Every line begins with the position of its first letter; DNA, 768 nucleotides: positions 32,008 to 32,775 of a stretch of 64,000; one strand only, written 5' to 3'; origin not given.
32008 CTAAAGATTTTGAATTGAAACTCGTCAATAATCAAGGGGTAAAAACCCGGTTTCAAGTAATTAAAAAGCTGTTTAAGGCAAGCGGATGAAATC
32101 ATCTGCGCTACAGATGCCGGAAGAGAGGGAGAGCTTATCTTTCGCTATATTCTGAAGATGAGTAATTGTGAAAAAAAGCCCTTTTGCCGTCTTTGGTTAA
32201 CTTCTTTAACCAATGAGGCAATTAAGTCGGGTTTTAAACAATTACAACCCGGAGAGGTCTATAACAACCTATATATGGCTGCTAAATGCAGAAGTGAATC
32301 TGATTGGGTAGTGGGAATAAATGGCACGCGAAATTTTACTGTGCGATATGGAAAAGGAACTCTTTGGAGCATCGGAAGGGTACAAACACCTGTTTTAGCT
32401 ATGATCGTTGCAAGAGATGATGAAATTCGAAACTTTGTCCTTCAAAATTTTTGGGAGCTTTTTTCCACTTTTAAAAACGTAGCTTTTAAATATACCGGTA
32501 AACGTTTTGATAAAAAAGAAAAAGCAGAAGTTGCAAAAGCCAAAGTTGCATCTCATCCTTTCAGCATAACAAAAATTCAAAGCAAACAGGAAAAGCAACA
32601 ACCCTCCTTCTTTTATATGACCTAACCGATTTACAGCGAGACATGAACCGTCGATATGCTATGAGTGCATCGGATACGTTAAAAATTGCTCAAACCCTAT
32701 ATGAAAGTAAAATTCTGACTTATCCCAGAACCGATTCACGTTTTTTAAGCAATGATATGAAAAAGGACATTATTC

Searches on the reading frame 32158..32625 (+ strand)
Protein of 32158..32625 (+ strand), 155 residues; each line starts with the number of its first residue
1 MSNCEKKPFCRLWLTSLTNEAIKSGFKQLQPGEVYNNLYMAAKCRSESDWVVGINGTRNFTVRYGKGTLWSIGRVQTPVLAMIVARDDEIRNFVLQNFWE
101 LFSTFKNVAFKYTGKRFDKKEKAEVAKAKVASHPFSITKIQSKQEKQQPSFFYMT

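Call 34: search_protein_families(library=pfam, proteins=[window:32158-32625:+])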
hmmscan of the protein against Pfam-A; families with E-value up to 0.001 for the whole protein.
window:32158-32625:+ (155 aa): 1 family
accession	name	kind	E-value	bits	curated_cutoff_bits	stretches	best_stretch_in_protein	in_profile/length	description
PF01131.25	Topoisom_bac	-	1.2e-29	103.9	35.1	1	34-154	2-127/411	DNA topoisomerase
